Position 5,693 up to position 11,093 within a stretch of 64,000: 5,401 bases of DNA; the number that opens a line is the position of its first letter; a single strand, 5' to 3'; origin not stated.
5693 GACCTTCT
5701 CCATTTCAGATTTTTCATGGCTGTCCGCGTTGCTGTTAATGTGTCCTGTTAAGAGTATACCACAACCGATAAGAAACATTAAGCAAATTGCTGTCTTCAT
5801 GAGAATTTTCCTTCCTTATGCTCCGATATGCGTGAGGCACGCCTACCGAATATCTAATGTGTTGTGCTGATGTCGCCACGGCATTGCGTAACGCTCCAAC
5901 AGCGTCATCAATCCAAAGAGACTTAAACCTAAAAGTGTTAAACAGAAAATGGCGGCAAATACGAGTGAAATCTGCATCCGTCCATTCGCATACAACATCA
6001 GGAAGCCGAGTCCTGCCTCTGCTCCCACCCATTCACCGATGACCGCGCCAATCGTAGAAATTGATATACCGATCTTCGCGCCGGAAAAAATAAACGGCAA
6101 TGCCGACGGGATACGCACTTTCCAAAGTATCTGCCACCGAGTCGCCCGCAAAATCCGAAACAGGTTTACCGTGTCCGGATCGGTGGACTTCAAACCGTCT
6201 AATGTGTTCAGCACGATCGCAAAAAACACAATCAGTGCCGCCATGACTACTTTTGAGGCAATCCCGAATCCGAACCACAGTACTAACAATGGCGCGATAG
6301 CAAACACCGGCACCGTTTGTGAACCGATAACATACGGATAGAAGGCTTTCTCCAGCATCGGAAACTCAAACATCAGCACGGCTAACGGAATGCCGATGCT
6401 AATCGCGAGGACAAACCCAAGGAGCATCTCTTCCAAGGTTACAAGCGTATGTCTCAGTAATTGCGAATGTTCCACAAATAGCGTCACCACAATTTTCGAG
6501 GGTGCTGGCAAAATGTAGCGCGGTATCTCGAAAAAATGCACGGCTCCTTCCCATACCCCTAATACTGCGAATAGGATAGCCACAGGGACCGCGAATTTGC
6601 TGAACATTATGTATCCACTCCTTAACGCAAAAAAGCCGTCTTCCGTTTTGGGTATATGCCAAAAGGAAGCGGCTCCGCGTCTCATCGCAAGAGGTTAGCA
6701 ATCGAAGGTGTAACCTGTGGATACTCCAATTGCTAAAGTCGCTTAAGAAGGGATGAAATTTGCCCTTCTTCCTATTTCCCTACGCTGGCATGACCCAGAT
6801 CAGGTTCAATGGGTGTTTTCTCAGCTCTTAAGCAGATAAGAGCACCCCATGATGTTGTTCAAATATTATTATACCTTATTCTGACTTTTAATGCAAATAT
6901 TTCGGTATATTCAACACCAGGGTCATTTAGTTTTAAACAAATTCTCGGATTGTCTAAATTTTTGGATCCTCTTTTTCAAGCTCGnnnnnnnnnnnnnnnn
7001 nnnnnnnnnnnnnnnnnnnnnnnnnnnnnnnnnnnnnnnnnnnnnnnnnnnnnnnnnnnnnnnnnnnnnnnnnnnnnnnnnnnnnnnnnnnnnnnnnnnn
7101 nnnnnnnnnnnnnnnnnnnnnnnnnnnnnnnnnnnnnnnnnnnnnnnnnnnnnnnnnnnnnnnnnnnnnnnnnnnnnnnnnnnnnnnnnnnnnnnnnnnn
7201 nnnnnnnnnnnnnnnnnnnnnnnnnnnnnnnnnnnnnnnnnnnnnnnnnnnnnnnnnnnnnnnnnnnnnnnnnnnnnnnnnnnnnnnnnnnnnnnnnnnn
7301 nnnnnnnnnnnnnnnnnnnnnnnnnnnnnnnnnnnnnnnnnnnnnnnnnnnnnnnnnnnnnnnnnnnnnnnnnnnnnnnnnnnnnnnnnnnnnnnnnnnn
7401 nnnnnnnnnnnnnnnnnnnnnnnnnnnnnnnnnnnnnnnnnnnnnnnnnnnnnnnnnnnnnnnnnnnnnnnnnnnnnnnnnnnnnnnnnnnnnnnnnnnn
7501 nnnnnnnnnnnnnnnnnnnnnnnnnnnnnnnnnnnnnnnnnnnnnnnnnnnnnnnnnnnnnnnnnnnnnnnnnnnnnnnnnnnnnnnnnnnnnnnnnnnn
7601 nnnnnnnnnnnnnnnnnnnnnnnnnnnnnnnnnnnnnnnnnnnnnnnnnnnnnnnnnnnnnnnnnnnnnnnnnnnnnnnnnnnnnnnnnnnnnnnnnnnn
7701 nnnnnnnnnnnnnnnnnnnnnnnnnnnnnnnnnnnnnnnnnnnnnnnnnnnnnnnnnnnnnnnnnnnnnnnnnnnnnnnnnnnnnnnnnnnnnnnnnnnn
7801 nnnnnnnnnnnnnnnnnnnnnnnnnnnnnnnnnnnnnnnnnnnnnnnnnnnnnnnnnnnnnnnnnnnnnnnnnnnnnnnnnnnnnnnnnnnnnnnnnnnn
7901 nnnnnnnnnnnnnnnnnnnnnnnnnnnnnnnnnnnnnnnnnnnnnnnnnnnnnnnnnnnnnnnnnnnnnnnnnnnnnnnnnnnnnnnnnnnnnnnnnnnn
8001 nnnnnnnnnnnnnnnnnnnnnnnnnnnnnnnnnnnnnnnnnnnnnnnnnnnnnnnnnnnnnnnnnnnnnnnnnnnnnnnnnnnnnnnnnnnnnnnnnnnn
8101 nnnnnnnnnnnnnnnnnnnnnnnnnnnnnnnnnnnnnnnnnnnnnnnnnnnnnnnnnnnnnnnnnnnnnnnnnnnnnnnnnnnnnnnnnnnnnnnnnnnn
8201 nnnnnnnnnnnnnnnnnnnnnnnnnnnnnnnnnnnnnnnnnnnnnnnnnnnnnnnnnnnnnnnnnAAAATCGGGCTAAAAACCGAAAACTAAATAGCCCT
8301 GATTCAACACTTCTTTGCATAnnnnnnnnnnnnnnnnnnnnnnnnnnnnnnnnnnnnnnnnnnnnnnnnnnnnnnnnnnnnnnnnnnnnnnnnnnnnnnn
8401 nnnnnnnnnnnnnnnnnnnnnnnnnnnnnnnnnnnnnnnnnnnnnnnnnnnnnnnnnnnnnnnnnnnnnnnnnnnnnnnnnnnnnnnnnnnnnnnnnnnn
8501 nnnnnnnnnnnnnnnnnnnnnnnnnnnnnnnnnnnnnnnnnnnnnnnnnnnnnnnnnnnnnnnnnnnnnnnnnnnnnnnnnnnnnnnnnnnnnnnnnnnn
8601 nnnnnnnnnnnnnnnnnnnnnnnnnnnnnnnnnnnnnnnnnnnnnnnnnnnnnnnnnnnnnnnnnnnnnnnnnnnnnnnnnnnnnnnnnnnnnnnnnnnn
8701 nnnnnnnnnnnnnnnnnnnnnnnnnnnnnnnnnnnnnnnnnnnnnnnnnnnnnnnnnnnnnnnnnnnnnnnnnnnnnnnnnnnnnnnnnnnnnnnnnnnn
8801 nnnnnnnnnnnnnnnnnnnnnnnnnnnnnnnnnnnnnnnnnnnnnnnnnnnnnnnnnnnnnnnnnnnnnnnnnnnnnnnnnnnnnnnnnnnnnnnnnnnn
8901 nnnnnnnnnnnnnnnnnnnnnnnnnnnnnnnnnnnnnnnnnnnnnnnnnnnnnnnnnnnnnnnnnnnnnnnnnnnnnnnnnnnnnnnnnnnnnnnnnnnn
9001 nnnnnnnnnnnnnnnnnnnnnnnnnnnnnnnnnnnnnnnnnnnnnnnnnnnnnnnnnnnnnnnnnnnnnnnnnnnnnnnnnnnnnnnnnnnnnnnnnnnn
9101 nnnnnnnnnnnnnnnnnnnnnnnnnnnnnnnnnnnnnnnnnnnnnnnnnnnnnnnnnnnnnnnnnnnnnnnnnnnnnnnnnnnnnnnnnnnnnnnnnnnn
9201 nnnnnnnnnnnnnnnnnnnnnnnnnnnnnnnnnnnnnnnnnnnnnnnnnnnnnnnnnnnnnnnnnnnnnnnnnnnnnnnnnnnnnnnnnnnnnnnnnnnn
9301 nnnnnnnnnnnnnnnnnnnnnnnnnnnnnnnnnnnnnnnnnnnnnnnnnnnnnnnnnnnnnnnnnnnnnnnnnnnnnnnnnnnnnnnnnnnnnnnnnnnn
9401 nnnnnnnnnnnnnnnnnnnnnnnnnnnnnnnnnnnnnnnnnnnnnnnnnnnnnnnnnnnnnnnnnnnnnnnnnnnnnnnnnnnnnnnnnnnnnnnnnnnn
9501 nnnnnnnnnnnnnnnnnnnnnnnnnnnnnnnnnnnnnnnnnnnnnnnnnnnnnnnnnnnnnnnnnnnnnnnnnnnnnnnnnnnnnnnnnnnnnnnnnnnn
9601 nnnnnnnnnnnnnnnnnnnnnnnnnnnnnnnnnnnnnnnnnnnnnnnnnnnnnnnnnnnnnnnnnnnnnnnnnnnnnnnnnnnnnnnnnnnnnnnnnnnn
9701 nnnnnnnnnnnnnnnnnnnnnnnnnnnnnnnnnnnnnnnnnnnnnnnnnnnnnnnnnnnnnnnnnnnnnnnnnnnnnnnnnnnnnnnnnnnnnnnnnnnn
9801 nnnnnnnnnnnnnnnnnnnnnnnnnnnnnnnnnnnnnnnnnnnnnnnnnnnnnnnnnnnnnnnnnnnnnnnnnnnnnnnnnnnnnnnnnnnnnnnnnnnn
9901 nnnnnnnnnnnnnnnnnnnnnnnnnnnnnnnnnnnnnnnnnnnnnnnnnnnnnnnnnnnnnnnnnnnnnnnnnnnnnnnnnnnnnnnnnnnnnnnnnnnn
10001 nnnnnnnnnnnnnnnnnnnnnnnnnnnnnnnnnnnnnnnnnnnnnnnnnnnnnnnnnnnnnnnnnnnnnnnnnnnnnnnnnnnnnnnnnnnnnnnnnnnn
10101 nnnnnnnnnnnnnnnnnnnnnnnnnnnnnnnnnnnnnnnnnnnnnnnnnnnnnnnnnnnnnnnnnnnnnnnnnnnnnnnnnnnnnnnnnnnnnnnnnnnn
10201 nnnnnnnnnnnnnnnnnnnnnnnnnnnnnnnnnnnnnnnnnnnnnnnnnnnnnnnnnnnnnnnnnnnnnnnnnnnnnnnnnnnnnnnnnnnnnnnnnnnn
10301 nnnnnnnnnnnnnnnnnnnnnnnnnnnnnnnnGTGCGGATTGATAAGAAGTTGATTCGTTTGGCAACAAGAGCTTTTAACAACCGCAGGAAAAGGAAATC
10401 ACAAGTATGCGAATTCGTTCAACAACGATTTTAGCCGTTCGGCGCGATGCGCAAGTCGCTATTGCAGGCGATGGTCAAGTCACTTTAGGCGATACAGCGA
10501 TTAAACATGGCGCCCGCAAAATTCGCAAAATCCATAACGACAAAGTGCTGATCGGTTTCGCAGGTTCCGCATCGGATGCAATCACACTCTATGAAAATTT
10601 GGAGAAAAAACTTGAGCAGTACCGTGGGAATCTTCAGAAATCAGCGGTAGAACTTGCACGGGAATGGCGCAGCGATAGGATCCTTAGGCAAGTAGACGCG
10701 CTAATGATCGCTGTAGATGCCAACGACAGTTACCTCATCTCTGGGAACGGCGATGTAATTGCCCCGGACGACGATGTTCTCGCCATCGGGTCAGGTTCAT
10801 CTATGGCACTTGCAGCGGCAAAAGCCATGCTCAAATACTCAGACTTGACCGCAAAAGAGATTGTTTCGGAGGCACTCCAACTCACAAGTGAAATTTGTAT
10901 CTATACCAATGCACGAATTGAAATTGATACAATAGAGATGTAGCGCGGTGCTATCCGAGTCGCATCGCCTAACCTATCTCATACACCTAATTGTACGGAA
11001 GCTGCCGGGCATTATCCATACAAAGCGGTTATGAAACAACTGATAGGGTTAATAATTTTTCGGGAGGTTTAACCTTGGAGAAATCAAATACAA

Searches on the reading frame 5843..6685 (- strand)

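Call 76: search_protein_families(library=pfam, proteins=[window:5843-6685:-], max_evalue=0.00001)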
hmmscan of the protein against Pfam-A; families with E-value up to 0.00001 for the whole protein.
window:5843-6685:- (280 aa): 1 family
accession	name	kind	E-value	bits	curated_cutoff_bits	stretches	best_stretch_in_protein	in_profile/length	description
PF00528.27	BPD_transp_1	-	9.1e-33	114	26.4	1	95-265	2-180/184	Binding-protein-dependent transport system inner membrane component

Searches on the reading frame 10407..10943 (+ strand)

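Call 76: search_protein_families(library=pfam, proteins=[window:10407-10943:+], max_evalue=0.00001)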
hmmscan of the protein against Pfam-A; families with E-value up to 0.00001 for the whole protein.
window:10407-10943:+ (178 aa): 1 family
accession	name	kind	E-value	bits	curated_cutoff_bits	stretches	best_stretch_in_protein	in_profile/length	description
PF00227.31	Proteasome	-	5.4e-25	88.6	22.4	1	5-175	4-188/189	Proteasome subunit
